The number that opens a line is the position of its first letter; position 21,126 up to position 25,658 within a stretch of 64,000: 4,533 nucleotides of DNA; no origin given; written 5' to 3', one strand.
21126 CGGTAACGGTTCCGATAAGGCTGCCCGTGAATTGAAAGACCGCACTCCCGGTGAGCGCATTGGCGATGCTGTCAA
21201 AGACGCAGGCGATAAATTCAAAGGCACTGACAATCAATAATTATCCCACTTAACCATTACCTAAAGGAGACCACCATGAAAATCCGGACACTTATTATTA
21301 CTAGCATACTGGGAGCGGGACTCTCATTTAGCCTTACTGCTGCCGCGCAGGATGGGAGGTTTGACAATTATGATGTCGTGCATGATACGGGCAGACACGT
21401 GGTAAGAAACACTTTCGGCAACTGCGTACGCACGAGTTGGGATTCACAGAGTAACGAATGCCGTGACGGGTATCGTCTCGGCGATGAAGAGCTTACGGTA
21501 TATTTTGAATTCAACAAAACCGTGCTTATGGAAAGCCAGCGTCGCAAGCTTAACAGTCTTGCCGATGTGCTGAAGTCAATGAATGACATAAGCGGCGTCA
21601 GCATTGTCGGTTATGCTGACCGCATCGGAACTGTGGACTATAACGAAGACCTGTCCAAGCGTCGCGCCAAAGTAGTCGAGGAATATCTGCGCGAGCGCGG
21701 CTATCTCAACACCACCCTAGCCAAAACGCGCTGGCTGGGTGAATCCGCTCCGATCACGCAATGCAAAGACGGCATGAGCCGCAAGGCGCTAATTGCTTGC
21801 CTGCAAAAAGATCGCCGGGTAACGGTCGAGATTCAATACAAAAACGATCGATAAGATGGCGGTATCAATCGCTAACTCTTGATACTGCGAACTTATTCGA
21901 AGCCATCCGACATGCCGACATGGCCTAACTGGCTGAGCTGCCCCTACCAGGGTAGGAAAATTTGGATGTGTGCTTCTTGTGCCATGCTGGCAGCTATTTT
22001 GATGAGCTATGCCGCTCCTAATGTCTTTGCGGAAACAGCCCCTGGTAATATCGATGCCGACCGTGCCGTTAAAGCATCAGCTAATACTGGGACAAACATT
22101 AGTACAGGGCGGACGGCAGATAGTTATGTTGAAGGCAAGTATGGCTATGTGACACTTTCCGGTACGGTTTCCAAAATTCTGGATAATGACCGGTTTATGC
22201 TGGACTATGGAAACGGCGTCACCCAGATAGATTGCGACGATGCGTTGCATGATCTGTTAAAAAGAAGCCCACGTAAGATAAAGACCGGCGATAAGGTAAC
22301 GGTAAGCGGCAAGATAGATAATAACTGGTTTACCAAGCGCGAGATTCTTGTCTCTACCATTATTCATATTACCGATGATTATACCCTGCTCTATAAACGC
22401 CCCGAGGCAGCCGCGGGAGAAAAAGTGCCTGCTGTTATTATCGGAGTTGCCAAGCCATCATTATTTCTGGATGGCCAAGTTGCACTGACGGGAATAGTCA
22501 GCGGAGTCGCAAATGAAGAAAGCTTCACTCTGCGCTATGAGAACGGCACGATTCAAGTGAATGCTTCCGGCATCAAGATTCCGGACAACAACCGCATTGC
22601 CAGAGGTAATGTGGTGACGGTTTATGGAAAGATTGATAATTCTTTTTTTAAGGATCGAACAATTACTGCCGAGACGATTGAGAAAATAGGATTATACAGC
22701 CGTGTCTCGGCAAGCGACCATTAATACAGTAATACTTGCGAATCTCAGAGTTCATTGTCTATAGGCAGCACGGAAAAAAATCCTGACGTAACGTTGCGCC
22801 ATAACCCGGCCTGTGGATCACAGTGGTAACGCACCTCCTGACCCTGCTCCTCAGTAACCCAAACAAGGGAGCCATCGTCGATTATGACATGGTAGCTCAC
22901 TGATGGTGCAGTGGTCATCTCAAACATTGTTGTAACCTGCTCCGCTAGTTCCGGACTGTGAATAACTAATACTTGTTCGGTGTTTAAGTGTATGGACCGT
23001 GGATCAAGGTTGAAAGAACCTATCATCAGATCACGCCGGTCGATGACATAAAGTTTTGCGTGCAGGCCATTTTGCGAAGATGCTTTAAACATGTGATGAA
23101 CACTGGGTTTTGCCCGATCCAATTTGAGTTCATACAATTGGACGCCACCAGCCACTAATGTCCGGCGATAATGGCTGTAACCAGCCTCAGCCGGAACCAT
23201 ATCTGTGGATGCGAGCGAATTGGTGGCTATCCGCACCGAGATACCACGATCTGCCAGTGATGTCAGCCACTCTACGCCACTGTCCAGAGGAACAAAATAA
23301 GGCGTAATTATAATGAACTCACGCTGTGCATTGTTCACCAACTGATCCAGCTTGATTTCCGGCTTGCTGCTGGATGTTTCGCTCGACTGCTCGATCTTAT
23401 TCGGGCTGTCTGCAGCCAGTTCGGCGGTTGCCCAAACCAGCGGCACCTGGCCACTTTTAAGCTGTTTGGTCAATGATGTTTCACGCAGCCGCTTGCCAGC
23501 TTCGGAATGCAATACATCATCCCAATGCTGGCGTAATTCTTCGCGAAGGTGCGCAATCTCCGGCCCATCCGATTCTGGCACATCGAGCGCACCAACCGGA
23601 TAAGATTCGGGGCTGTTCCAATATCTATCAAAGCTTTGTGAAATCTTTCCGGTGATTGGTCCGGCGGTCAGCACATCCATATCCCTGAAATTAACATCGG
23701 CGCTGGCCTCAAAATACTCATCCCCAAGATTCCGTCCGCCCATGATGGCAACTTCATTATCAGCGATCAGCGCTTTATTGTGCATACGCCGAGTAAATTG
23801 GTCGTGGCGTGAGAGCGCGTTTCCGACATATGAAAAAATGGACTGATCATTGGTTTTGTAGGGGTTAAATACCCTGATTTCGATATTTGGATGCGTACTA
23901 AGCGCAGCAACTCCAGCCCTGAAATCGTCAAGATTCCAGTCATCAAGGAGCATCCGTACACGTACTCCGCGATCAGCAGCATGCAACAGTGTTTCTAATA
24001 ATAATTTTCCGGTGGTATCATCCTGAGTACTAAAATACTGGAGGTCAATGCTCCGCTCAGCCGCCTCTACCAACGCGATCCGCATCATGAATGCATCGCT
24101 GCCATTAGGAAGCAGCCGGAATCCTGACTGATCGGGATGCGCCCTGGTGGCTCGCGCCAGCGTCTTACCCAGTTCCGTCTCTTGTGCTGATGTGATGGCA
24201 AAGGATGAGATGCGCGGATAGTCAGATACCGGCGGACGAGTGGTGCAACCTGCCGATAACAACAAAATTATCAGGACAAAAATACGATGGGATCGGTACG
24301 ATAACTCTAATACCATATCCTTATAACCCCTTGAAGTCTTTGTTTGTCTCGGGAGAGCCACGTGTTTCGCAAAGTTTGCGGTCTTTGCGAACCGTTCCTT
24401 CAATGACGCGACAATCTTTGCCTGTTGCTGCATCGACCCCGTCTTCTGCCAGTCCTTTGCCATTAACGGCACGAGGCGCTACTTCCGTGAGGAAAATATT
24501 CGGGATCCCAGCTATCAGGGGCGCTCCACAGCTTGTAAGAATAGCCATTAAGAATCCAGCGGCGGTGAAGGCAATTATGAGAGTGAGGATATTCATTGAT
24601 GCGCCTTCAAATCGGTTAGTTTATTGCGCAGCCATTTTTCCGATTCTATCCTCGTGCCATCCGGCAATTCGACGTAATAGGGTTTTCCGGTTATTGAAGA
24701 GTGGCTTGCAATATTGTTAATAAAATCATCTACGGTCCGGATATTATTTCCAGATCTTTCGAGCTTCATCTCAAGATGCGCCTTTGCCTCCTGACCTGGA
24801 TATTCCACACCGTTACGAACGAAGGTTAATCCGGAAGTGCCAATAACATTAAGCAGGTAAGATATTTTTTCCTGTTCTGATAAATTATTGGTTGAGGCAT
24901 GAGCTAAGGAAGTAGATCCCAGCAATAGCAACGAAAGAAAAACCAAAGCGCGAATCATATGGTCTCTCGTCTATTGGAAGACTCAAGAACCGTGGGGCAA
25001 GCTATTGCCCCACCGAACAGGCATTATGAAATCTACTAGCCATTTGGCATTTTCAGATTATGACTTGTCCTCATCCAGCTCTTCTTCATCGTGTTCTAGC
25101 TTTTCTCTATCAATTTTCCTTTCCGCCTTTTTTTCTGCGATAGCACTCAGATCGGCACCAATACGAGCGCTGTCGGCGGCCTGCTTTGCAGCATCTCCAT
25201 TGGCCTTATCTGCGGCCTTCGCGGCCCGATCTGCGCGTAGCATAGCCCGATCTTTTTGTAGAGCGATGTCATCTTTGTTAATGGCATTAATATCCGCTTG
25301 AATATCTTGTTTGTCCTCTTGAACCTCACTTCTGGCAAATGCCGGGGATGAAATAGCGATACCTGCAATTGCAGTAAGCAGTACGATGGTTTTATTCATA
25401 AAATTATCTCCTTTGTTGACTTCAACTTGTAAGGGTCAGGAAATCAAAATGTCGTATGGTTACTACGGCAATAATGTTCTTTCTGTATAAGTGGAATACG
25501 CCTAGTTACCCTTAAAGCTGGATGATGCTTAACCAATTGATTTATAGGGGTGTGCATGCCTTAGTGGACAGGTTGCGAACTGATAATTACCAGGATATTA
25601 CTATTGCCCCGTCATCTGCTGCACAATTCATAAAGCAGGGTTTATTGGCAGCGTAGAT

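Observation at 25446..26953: A 48-bp intergenic box present twice (44/48 identical), with conserved edges that coincide with a 13-codon ORF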

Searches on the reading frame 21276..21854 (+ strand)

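Call 42: search_protein_families(library=pfam, proteins=[window:21276-21854:+], max_evalue=0.001)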
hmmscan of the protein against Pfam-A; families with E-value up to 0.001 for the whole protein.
window:21276-21854:+ (192 aa): 1 family
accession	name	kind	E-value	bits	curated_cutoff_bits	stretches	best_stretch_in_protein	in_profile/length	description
PF00691.25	OmpA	-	3.4e-17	63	27.2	1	76-169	1-94/98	OmpA family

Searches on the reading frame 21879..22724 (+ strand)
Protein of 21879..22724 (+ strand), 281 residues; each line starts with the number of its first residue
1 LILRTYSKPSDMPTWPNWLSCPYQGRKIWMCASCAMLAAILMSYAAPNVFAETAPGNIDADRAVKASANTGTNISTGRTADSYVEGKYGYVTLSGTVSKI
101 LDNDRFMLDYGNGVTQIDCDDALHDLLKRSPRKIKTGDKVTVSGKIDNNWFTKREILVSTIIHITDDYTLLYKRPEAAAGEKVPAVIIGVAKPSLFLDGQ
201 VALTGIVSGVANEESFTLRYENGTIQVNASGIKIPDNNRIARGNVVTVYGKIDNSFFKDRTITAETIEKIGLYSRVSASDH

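Call 42: search_protein_families(library=pfam, proteins=[window:21879-22724:+], max_evalue=0.001)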
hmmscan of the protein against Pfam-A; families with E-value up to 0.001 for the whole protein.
window:21879-22724:+ (281 aa): 3 families
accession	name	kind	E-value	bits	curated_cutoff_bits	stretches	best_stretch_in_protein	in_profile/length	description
PF04076.19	BOF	-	4.4e-10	40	25.8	1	90-161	36-101/103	Bacterial OB fold (BOF) protein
PF01336.31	tRNA_anti-codon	-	1.4e-08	35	27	1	215-270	19-75/75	OB-fold nucleic acid binding domain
PF18914.6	DUF5666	-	2.4e-05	25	27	0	204-254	1-50/60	Domain of unknown function (DUF5666)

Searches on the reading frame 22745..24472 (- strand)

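Call 14: search_protein_families(library=pfam, proteins=[window:22745-24472:-], max_evalue=0.01)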
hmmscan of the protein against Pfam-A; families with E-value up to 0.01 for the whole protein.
window:22745-24472:- (575 aa): 2 families
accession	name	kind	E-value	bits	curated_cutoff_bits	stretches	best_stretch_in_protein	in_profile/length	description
PF13091.12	PLDc_2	-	6.2e-41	139.8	27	2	377-518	3-129/132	PLD-like domain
PF00614.28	PLDc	-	2.5e-08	34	21.9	1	470-493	5-28/28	Phospholipase D Active site motif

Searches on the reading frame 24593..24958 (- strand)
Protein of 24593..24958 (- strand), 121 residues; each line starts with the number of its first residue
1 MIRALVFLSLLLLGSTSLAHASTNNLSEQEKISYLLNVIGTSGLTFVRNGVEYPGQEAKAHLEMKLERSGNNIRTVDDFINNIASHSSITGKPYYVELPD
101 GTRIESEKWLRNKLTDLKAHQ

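Call 14: search_protein_families(library=pfam, proteins=[window:24593-24958:-], max_evalue=0.01)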
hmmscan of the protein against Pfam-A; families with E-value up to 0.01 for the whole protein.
window:24593-24958:- (121 aa): 1 family
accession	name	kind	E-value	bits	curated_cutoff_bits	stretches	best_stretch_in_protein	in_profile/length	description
PF17263.7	DUF5329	-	2.6e-30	105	27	1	28-117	3-94/95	Family of unknown function (DUF5329)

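Call 54: find_homologous_proteins(query=window:24593-24958:-, max_evalue=1e-10)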
Query window:24593-24958:- (121 aa): 17 proteins with E <= 1e-10 among 29 candidates.
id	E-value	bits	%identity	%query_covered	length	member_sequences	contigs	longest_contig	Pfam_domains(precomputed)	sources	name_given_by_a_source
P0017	7.0e-72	256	100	100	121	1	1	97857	PF17263.8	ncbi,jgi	-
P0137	9.3e-58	211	80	100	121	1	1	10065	PF17263.8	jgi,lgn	-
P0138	1.3e-52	194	78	96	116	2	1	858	PF17263.8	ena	-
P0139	2.9e-51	190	77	78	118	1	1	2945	PF17263.8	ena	-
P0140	2.3e-49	184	73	85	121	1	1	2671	PF17263.8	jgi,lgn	-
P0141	2.4e-49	184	77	84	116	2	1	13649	PF17263.8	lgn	-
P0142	4.5e-49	183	74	96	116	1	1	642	PF17263.8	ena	-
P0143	5.3e-49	183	79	91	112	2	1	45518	PF17263.8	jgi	-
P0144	7.7e-49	182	73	96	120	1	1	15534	PF17263.8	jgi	-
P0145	2.2e-44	168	66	95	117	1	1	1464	PF17263.8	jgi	jgi:hypothetical protein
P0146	2.3e-42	161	69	85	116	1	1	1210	PF17263.8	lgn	-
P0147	3.4e-42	161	69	95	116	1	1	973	PF17263.8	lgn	-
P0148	1.6e-39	152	68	90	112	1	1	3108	PF17263.8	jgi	-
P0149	1.0e-31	127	71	78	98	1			PF17263.8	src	-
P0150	2.7e-31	126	54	98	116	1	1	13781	PF17263.8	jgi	jgi:hypothetical protein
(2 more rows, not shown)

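Call 55: find_encoding_contigs(protein=P0137, flank=6000, max_places=3)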
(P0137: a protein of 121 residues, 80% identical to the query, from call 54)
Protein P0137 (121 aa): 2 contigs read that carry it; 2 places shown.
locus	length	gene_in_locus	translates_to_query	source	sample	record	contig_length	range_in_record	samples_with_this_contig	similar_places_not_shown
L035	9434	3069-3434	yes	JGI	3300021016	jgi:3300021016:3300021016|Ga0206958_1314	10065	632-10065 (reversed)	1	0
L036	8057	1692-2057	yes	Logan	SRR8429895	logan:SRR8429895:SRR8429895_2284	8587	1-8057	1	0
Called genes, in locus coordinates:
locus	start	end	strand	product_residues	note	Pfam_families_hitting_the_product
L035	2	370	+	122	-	?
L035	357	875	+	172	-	-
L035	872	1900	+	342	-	-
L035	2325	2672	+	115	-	-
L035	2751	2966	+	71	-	-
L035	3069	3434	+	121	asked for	PF17263:DUF5329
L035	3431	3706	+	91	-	-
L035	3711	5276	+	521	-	PF13091:PLDc_2, PF00614:PLDc (faint), PF13091:PLDc_2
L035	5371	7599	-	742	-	PF03797:Autotransporter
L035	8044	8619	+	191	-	-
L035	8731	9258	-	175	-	PF12915:DUF3833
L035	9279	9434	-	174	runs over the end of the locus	PF16036:Chalcone_3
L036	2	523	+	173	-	?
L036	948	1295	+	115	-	-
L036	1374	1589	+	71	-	-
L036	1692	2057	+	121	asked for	PF17263:DUF5329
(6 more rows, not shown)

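Call 56: find_encoding_contigs(protein=P0143, flank=6000, max_places=3)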
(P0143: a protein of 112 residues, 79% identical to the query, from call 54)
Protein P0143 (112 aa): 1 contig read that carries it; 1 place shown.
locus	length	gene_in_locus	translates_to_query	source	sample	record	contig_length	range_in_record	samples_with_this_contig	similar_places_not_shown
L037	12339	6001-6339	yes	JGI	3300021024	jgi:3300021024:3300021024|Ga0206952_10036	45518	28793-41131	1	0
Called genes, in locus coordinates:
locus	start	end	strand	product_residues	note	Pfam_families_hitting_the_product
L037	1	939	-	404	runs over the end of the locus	PF00512:HisKA, PF02518:HATPase_c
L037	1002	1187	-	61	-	-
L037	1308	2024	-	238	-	PF00072:Response_reg, PF00486:Trans_reg_C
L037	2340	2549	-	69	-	-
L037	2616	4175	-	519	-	PF00512:HisKA, PF02518:HATPase_c, PF00072:Response_reg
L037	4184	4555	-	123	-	-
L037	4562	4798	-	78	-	-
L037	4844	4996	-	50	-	PF11752:DUF3309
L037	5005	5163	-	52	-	-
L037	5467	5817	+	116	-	-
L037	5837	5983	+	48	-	-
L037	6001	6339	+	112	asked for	PF17263:DUF5329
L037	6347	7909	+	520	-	PF13091:PLDc_2, PF00614:PLDc (faint), PF13091:PLDc_2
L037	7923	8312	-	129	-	-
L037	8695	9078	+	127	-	PF00072:Response_reg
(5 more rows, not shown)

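Call 63: find_encoding_contigs(protein=P0141, flank=5000, max_places=2)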
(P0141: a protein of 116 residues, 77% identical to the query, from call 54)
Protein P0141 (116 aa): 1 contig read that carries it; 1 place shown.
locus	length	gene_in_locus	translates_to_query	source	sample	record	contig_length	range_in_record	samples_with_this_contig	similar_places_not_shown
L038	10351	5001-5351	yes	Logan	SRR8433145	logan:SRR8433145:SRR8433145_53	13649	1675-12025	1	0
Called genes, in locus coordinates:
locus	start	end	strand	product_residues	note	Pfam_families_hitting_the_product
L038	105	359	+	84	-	-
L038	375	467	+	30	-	-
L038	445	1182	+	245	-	PF00512:HisKA, PF02518:HATPase_c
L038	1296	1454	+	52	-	-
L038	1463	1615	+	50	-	PF11752:DUF3309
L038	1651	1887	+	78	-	-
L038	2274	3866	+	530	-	PF00512:HisKA, PF02518:HATPase_c, PF00072:Response_reg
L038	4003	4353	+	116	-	-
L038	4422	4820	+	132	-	-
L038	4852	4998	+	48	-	-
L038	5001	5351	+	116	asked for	PF17263:DUF5329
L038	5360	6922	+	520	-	PF13091:PLDc_2, PF00614:PLDc (faint), PF13091:PLDc_2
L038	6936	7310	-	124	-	-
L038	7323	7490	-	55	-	PF09538:FYDLN_acid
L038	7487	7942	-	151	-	PF04120:Iron_permease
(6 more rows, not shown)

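Call 64: find_encoding_contigs(protein=P0144, flank=5000, max_places=2)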
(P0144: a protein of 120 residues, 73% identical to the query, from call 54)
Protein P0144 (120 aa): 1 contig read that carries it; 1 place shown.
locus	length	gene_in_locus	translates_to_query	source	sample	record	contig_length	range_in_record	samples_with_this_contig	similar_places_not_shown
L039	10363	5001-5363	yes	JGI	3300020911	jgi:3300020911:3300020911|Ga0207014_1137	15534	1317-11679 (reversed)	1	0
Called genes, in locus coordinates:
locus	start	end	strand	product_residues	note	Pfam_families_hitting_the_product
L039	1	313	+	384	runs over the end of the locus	PF12679:ABC2_membrane_2, PF12698:ABC2_membrane_3, PF01061:ABC2_membrane, PF12730:ABC2_membrane_4 (weak)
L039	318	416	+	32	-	-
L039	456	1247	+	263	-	-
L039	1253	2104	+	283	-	PF25917:BSH_RND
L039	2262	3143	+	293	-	PF10938:YfdX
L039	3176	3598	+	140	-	-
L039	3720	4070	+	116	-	-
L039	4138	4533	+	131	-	-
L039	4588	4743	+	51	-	-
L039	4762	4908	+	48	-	PF08085:Entericidin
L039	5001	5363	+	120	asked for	PF17263:DUF5329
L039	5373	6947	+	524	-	PF13091:PLDc_2, PF00614:PLDc (faint), PF13091:PLDc_2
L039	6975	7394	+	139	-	-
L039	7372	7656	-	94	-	-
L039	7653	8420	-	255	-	PF03988:DUF347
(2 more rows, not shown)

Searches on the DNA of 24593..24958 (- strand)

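Call 69: search_rna_families(source=L035, start=1900, end=2400, threshold=evalue, max_evalue=1)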
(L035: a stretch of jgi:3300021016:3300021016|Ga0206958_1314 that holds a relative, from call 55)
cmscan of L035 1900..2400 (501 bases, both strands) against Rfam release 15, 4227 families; matches with E-value up to 1: 0.
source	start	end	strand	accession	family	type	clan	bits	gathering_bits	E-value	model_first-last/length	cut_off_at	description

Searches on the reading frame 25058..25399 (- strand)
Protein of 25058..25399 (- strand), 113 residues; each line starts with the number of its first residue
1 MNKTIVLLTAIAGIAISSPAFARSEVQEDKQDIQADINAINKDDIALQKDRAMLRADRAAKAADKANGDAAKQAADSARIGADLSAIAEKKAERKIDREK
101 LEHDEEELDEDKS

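Call 9: find_encoding_contigs(protein=window:25058-25399:-, flank=6000, max_places=10)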
Protein window:25058-25399:- (113 aa): 1 contig read that carries it; 1 place shown.
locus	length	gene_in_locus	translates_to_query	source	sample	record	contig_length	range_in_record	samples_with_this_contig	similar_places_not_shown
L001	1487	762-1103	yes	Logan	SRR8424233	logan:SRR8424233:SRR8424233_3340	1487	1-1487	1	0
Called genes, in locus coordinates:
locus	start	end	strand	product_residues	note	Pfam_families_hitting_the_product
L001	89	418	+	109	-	-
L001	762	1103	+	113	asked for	-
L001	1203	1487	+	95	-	?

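Call 14: search_protein_families(library=pfam, proteins=[window:25058-25399:-], max_evalue=0.01)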
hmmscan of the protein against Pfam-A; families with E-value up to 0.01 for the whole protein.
window:25058-25399:- (113 aa): 0 families

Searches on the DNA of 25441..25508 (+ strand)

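Call 45: search_dna_similar(query=window:25441-25508:+, collection=plasmids, mode=distant, max_evalue=1, max_rows=10)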
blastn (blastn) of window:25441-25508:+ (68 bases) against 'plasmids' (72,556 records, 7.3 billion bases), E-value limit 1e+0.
No match.
